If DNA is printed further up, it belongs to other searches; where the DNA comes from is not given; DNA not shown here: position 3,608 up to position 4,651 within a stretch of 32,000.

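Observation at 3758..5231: Tandem single-domain KaiC/RecA-like ATPases share a non-canonical P-loop (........) and near-identical nucleotide blocks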

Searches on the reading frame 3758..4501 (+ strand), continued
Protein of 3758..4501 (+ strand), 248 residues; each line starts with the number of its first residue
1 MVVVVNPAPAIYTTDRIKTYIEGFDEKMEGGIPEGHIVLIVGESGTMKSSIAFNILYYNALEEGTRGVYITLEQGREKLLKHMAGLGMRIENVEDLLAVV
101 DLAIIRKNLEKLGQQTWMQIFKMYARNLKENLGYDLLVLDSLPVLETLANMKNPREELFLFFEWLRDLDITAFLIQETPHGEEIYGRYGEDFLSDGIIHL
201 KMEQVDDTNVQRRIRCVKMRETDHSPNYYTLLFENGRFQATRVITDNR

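Call 40: search_protein_families(library=pfam, proteins=[P0252, P0253, P0264, P0293, P0310, P0312, P0322, P0336, P0346, P0390], max_evalue=0.001)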
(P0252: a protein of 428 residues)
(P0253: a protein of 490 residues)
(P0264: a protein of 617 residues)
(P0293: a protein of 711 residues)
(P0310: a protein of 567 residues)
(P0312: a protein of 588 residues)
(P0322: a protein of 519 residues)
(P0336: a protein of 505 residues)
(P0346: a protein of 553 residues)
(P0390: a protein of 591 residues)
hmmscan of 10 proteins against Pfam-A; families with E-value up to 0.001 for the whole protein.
P0252 (428 aa): 1 family
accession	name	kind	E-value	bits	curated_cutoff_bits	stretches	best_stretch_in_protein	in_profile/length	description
PF06745.19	ATPase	-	2e-38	132.5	26.6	1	196-409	1-213/231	KaiC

P0253 (490 aa): 5 families
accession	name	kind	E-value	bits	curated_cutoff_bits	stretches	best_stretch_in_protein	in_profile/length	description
PF06745.19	ATPase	-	3.9e-37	128.3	26.6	1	257-475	1-217/231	KaiC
PF13481.12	AAA_25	-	2.3e-05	24.6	27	1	264-407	22-175/195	AAA domain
PF13240.11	Zn_Ribbon_1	-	3.3e-05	24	25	1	8-26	2-20/23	zinc-ribbon domain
PF24463.1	DUF7577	-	0.00046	20.2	28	1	5-29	2-26/27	Domain of unknown function (DUF7577)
PF03796.21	DnaB_C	-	0.00051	19.9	27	0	257-329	2-73/255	DnaB-like helicase C terminal domain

P0264 (617 aa): 19 families
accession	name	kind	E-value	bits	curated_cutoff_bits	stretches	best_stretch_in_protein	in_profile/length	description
PF06745.19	ATPase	-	1.2e-36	126.7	26.6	1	384-611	2-226/231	KaiC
PF00515.34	TPR_1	-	1.2e-30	104.5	27.8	4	173-205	1-33/34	Tetratricopeptide repeat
PF07719.23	TPR_2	-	2.1e-24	84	27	4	173-205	1-33/34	Tetratricopeptide repeat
PF13181.12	TPR_8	-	1.2e-23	81.7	25.7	1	173-205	1-33/34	Tetratricopeptide repeat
PF13414.12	TPR_11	-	3.7e-22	78.2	26.8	3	180-221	1-42/42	TPR repeat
PF13431.12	TPR_17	-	2.3e-18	65.3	24.4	2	161-193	1-33/34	Tetratricopeptide repeat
PF13428.12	TPR_14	-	2.9e-16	58.8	23.5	2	140-181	2-43/44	Tetratricopeptide repeat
PF13432.12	TPR_16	-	2.2e-14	54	32.7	2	212-273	2-63/65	Tetratricopeptide repeat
PF14559.12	TPR_19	-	3.1e-14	53.5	25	2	154-213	6-65/68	Tetratricopeptide repeat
PF13371.12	TPR_9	-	7.8e-11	42.3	35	2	151-209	7-65/73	Tetratricopeptide repeat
PF13424.12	TPR_12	-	4.7e-08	33.5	30.1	1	173-234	3-72/77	Tetratricopeptide repeat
PF01239.28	PPTA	-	1.9e-07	30.9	29.5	0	155-177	1-23/32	Protein prenyltransferase alpha subunit repeat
PF23914.1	TPR_CcmH_CycH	-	2.4e-07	31.2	42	0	151-207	31-84/158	Cytochrome c-type biogenesis protein H TPR domain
PF12895.13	ANAPC3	-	3.7e-07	30.8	27.2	1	154-232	4-81/82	Anaphase-promoting complex, cyclosome, subunit 3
PF13176.12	TPR_7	-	6e-06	26.4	27.9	0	209-234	1-26/36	Tetratricopeptide repeat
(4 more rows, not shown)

P0293 (711 aa): 17 families
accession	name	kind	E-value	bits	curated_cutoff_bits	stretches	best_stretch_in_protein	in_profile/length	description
PF06745.19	ATPase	-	5.5e-38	131.1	26.6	1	481-703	2-223/231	KaiC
PF07719.23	TPR_2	-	2.6e-26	89.9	27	1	134-167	1-34/34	Tetratricopeptide repeat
PF00515.34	TPR_1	-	2e-25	88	27.8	2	134-167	1-34/34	Tetratricopeptide repeat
PF13431.12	TPR_17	-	8.6e-22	76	24.4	0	305-337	1-33/34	Tetratricopeptide repeat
PF13181.12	TPR_8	-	6.9e-20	69.9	25.7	1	135-166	2-33/34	Tetratricopeptide repeat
PF13428.12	TPR_14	-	6.5e-15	54.6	23.5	1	134-174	1-41/44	Tetratricopeptide repeat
PF14559.12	TPR_19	-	2e-14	54.1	25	1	110-171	1-62/68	Tetratricopeptide repeat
PF13432.12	TPR_16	-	7.9e-14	52.2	32.7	1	105-168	2-65/65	Tetratricopeptide repeat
PF13371.12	TPR_9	-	1.2e-11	44.8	35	1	110-168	5-63/73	Tetratricopeptide repeat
PF13424.12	TPR_12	-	2.1e-10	41.1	30.1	0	136-162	5-31/77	Tetratricopeptide repeat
PF13414.12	TPR_11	-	1e-09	38.4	26.8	1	147-171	7-31/42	TPR repeat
PF12895.13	ANAPC3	-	1.8e-08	35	27.2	1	103-160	26-82/82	Anaphase-promoting complex, cyclosome, subunit 3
PF13174.12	TPR_6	-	5.7e-08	33.3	26.3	1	136-166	2-32/33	Tetratricopeptide repeat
PF12569.14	NatA_aux_su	-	1.6e-07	31.1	33.3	0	180-223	204-247/515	N-terminal acetyltransferase A, auxiliary subunit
PF01239.28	PPTA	-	3.3e-06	26.9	29.5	0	151-172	2-23/32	Protein prenyltransferase alpha subunit repeat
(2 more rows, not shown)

P0310 (567 aa): 17 families
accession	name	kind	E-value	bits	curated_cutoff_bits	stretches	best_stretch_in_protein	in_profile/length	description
PF06745.19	ATPase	-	3.7e-36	125.1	26.6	1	336-549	1-214/231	KaiC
PF07719.23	TPR_2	-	5.7e-18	63.9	27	1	230-262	2-34/34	Tetratricopeptide repeat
PF13432.12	TPR_16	-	3.2e-17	63.1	32.7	2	133-192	3-62/65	Tetratricopeptide repeat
PF00515.34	TPR_1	-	6.2e-15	54.7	27.8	1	230-262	2-34/34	Tetratricopeptide repeat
PF13428.12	TPR_14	-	1.6e-13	50.3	23.5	1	133-169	7-43/44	Tetratricopeptide repeat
PF14559.12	TPR_19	-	1.6e-12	48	25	2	174-227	4-57/68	Tetratricopeptide repeat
PF23914.1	TPR_CcmH_CycH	-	2.2e-12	47.5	42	2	137-192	26-81/158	Cytochrome c-type biogenesis protein H TPR domain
PF13371.12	TPR_9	-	2.9e-11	43.6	35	1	208-267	8-67/73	Tetratricopeptide repeat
PF13481.12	AAA_25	-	1.1e-06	28.9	27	1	343-486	22-177/195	AAA domain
PF13431.12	TPR_17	-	2.3e-06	27.9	24.4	0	151-180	3-32/34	Tetratricopeptide repeat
PF13181.12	TPR_8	-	2.3e-06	27.8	25.7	0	230-261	2-33/34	Tetratricopeptide repeat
PF13414.12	TPR_11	-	3.7e-06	27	26.8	0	139-169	6-36/42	TPR repeat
PF25063.1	ARM_TT21_C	-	3.9e-06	27.3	35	0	131-187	99-155/209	Tetratricopeptide repeat protein 21 C-terminal ARM domain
PF25062.1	ARM_TT21_N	-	1.8e-05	25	40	1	126-243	99-216/222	Tetratricopeptide repeat protein 21 N-terminal ARM repeat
PF13424.12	TPR_12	-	6.1e-05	23.6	30.1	0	130-188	5-72/77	Tetratricopeptide repeat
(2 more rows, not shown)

P0312 (588 aa): 15 families
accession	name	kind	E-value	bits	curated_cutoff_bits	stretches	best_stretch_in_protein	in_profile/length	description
PF06745.19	ATPase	-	3.9e-38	131.5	26.6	1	357-578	1-222/231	KaiC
PF07719.23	TPR_2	-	1.3e-15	56.6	27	1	235-268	1-34/34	Tetratricopeptide repeat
PF00515.34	TPR_1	-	3.7e-15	55.4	27.8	1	235-268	1-34/34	Tetratricopeptide repeat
PF13414.12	TPR_11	-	4e-12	46.1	26.8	0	216-248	9-41/42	TPR repeat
PF13481.12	AAA_25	-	1.9e-11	44.4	27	1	366-507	24-177/195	AAA domain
PF13428.12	TPR_14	-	4.7e-11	42.7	23.5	1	170-209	4-43/44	Tetratricopeptide repeat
PF13424.12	TPR_12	-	3.4e-10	40.4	30.1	0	172-232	8-76/77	Tetratricopeptide repeat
PF13432.12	TPR_16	-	7.7e-10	39.5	32.7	0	172-233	2-63/65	Tetratricopeptide repeat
PF13181.12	TPR_8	-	1.5e-09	37.7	25.7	0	235-268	1-34/34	Tetratricopeptide repeat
PF14559.12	TPR_19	-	2.4e-09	37.8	25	0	184-235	7-59/68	Tetratricopeptide repeat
PF23914.1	TPR_CcmH_CycH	-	2.5e-09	37.6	42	0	195-237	44-86/158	Cytochrome c-type biogenesis protein H TPR domain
PF13431.12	TPR_17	-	1.1e-08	35.1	24.4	0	189-220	1-32/34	Tetratricopeptide repeat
PF13371.12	TPR_9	-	1.8e-07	31.5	35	1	216-273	10-67/73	Tetratricopeptide repeat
PF03796.21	DnaB_C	-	1.4e-06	28.4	27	1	358-507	3-165/255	DnaB-like helicase C terminal domain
PF13176.12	TPR_7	-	0.00031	21.1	27.9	0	139-167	5-35/36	Tetratricopeptide repeat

P0322 (519 aa): 2 families
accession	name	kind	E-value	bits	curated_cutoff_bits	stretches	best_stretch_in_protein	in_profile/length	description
PF06745.19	ATPase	-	2.2e-32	112.7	26.6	1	289-501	2-214/231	KaiC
PF13481.12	AAA_25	-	0.00055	20.1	27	0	299-415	26-156/195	AAA domain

P0336 (505 aa): 3 families
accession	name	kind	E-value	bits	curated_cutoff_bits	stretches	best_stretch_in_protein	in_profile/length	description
PF06745.19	ATPase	-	7e-37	127.5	26.6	1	275-491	1-221/231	KaiC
PF13481.12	AAA_25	-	9.9e-10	38.8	27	1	275-432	15-187/195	AAA domain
PF03796.21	DnaB_C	-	0.0008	19.3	27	1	275-387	2-101/255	DnaB-like helicase C terminal domain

P0346 (553 aa): 13 families
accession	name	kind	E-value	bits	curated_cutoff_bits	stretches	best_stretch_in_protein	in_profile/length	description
PF06745.19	ATPase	-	4.7e-34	118.2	26.6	1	323-542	3-221/231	KaiC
PF14559.12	TPR_19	-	1.3e-10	41.9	25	1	107-168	1-62/68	Tetratricopeptide repeat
PF07719.23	TPR_2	-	6.4e-10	38.8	27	0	165-195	1-31/34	Tetratricopeptide repeat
PF13432.12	TPR_16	-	3.7e-09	37.3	32.7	2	105-165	5-65/65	Tetratricopeptide repeat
PF00515.34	TPR_1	-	4e-09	36.4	27.8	0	165-195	1-31/34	Tetratricopeptide repeat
PF13481.12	AAA_25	-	2.2e-08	34.4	27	1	331-469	25-174/195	AAA domain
PF13431.12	TPR_17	-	3.3e-07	30.5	24.4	0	155-186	3-34/34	Tetratricopeptide repeat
PF13371.12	TPR_9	-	1.5e-06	28.5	35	1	142-200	6-64/73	Tetratricopeptide repeat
PF13428.12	TPR_14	-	2.6e-06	28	23.5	1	131-174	1-44/44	Tetratricopeptide repeat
PF13181.12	TPR_8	-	2.9e-06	27.5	25.7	0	199-231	1-33/34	Tetratricopeptide repeat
PF13414.12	TPR_11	-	3.3e-05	23.9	26.8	0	178-208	7-37/42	TPR repeat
PF12895.13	ANAPC3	-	9.9e-05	23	27.2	1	110-189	2-80/82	Anaphase-promoting complex, cyclosome, subunit 3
PF13248.11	Zn_ribbon_3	-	0.00037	20.3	27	1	5-28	3-26/26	zinc-ribbon domain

P0390 (591 aa): 15 families
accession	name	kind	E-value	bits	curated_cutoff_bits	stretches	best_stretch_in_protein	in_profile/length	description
PF06745.19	ATPase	-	8.4e-38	130.5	26.6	1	363-578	2-219/231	KaiC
PF13432.12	TPR_16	-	3.5e-17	62.9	32.7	2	131-191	4-64/65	Tetratricopeptide repeat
PF07719.23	TPR_2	-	6.6e-15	54.4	27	1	226-258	1-33/34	Tetratricopeptide repeat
PF13428.12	TPR_14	-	1.3e-14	53.6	23.5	1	194-232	3-41/44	Tetratricopeptide repeat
PF13371.12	TPR_9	-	2.1e-12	47.3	35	1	209-263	12-66/73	Tetratricopeptide repeat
PF00515.34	TPR_1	-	1.3e-11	44.3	27.8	1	226-258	1-33/34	Tetratricopeptide repeat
PF13431.12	TPR_17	-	6e-11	42.2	24.4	1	215-246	2-33/34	Tetratricopeptide repeat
PF14559.12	TPR_19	-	2.4e-10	41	25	1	211-260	10-59/68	Tetratricopeptide repeat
PF23914.1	TPR_CcmH_CycH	-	1.2e-09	38.6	42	1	145-208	37-100/158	Cytochrome c-type biogenesis protein H TPR domain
PF13481.12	AAA_25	-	3.2e-09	37.1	27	1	362-511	15-176/195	AAA domain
PF13181.12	TPR_8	-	4.4e-09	36.2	25.7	1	226-258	1-33/34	Tetratricopeptide repeat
PF13414.12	TPR_11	-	7.5e-07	29.2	26.8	0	211-240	13-42/42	TPR repeat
PF13424.12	TPR_12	-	1.6e-05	25.4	30.1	0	198-257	9-76/77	Tetratricopeptide repeat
PF12895.13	ANAPC3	-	0.0001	22.9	27.2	0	131-181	30-79/82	Anaphase-promoting complex, cyclosome, subunit 3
PF13176.12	TPR_7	-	0.00011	22.4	27.9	0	228-260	1-33/36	Tetratricopeptide repeat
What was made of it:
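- Family members are fused to TPR/Zn-ribbon protein-interaction modules (call 40).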

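Call 41: list_cluster_members(proteins=[P0241, P0252, P0253, P0264, P0293, P0310, P0279, P0300, P0334, P0386])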
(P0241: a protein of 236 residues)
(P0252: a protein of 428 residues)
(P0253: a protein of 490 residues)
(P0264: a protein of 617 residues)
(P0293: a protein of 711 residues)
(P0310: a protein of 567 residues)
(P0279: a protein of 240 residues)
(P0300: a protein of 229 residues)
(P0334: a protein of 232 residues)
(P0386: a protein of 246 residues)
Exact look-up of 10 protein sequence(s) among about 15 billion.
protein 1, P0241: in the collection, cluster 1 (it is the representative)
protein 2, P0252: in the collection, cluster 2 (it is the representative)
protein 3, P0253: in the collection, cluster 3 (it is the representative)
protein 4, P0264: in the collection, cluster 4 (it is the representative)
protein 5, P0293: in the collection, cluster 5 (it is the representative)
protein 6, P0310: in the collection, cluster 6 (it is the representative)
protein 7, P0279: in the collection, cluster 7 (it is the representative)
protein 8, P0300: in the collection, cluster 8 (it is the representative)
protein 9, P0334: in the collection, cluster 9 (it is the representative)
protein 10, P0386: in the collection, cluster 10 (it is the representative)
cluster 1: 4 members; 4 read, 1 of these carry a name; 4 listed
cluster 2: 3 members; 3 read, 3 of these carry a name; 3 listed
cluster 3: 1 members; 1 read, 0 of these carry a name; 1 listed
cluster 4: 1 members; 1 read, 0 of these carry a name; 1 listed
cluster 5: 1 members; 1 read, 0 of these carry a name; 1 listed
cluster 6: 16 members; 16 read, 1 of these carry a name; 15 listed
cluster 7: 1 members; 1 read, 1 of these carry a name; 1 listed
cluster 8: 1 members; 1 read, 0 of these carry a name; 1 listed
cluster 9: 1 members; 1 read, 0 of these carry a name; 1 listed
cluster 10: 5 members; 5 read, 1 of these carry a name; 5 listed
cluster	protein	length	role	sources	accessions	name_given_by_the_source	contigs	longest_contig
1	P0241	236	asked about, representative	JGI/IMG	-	-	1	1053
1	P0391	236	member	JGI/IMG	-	KaiC/GvpD/RAD55 family RecA-like ATPase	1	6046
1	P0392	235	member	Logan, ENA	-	-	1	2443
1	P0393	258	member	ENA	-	-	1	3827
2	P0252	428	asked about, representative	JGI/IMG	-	KaiC/GvpD/RAD55 family RecA-like ATPase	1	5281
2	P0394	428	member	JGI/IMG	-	KaiC/GvpD/RAD55 family RecA-like ATPase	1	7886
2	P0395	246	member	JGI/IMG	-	circadian clock protein KaiC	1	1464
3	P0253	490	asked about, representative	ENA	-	-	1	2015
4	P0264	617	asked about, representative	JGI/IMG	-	-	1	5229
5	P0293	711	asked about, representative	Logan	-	-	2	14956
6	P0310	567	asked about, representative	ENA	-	-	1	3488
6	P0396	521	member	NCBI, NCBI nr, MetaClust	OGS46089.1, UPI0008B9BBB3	MAG: hypothetical protein A3K66_04985 [Euryarchaeota archaeon RBG_16_67_27] | status=active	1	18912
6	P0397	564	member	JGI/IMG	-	-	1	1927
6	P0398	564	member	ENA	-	-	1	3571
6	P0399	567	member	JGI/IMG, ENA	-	-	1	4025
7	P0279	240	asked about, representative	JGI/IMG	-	KaiC/GvpD/RAD55 family RecA-like ATPase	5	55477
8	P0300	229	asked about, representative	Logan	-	-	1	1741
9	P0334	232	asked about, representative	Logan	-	-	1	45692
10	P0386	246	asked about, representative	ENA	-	-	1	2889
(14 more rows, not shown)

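Call 43: fold_search(model_id=the predicted structure, library=pdb)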
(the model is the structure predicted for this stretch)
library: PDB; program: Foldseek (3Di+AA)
matches with E <= 10: 1880; with E <= 0.001: 1154
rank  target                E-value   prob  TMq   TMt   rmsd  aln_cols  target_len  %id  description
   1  2zts_A                8.1e-21  1.00  0.76  0.87   2.3       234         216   30  Crystal structure of KaiC-like protein PH0186 from hyperthermophilic archaea Pyrococcus horikoshii OT3 (released 2009-03-24)
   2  2zts_C                1.4e-20  1.00  0.77  0.84   4.2       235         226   30  Crystal structure of KaiC-like protein PH0186 from hyperthermophilic archaea Pyrococcus horikoshii OT3 (released 2009-03-24)
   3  8dba_A                1.7e-19  1.00  0.77  0.39   3.6       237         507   27  Crystal structure of dodecameric KaiC (released 2023-03-22)
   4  8dba_C                3.5e-19  1.00  0.75  0.38   3.4       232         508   27  Crystal structure of dodecameric KaiC (released 2023-03-22)
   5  4tlc_E                4.3e-19  1.00  0.79  0.85   3.1       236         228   22  Crystal structure of N-terminal C1 domain of KaiC (released 2015-07-01)
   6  8dba_G                4.8e-19  1.00  0.78  0.39   3.4       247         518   26  Crystal structure of dodecameric KaiC (released 2023-03-22)
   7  4tld_F                5.5e-19  1.00  0.76  0.87   3.0       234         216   21  Crystal structure of N-terminal C1 domain of KaiC (released 2015-07-01)
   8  8db3_B                5.8e-19  1.00  0.75  0.44   3.6       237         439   27  Crystal structure of KaiC with truncated C-terminal coiled-coil domain (released 2023-03-22)
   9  4tlc_F                6.2e-19  1.00  0.78  0.87   2.7       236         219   21  Crystal structure of N-terminal C1 domain of KaiC (released 2015-07-01)
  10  8dba_H                1.1e-18  1.00  0.75  0.38   3.1       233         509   27  Crystal structure of dodecameric KaiC (released 2023-03-22)
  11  8db3_C                1.1e-18  1.00  0.78  0.45   3.0       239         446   26  Crystal structure of KaiC with truncated C-terminal coiled-coil domain (released 2023-03-22)
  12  7dy1_F                1.3e-18  1.00  0.77  0.43   5.0       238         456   21  Crystal Structure of Cyanobacterial Circadian Clock Protein KaiC (released 2022-05-18)
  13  5yz8_E                1.5e-18  1.00  0.79  0.89   2.5       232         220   22  Crystal Structure of N-terminal C1 domain of KaiC (released 2019-01-30)
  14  4tlc_D                1.6e-18  1.00  0.78  0.86   2.5       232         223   22  Crystal structure of N-terminal C1 domain of KaiC (released 2015-07-01)
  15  8wve_B                1.7e-18  1.00  0.78  0.44   4.6       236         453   22  Crystal Structure of Cyanobacterial Circadian Clock Protein KaiC (released 2023-12-27)
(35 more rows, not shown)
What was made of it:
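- On KaiC/RecA-like ATPase domain (Pfam PF06745): Foldseek top hits are PH0186 and KaiC CI, E 1e-18 to 1e-20 (call 43).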

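Call 63: search_protein_families(library=padloc, proteins=[window:3758-4501:+], max_evalue=0.001)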
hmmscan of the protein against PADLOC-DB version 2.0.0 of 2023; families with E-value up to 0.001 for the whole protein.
window:3758-4501:+ (248 aa): 1 family
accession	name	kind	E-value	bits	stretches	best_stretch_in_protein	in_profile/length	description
PDLC04140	mad8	-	0.00024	18.7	0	31-106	23-97/314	mads_8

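Call 64: search_protein_families(library=pfam, proteins=[P0009, P0241, P0279], max_evalue=0.01)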
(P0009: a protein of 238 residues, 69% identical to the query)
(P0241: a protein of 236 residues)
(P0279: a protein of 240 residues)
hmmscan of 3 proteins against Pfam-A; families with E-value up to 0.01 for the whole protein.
P0009 (238 aa): 5 families
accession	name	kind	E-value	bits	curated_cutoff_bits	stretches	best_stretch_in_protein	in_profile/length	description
PF06745.19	ATPase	-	1.7e-40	139.2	26.6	1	7-222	1-218/231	KaiC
PF13481.12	AAA_25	-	1.8e-06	28.2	27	1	18-133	26-153/195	AAA domain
PF03796.21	DnaB_C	-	0.00021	21.2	27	1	8-84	3-78/255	DnaB-like helicase C terminal domain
PF23442.1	DUF7125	-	0.0034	17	29.1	0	5-38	2-35/207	Family of unknown function (DUF7125)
PF05707.18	Zot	-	0.0073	16.2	20.3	0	27-166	2-125/197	Zonular occludens toxin (Zot)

P0241 (236 aa): 3 families
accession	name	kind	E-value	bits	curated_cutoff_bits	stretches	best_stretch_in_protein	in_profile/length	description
PF06745.19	ATPase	-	1.1e-34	120.3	26.6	1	6-220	1-216/231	KaiC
PF03796.21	DnaB_C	-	9.3e-07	28.9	27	1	7-157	3-163/255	DnaB-like helicase C terminal domain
PF13481.12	AAA_25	-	0.0036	17.4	27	1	17-149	26-169/195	AAA domain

P0279 (240 aa): 6 families
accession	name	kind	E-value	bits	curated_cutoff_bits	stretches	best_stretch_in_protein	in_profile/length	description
PF06745.19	ATPase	-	8.7e-46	156.6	26.6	1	12-227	1-218/231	KaiC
PF13481.12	AAA_25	-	7.9e-09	35.9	27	1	13-139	16-154/195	AAA domain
PF03796.21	DnaB_C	-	1.5e-07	31.5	27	1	13-141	3-142/255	DnaB-like helicase C terminal domain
PF07088.17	GvpD_P-loop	-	0.002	18.5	24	0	30-210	10-187/189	GvpD gas vesicle protein, P-loop domain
PF13191.12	AAA_16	-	0.0032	18.4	32.6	1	29-163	23-147/167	AAA ATPase domain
PF20720.3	nSTAND3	-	0.0062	16.7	27.2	0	31-74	18-61/155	Novel STAND NTPase 3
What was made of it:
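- Tried and rejected: The scores are sub-threshold, 17 bits vs 29 (call 64).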
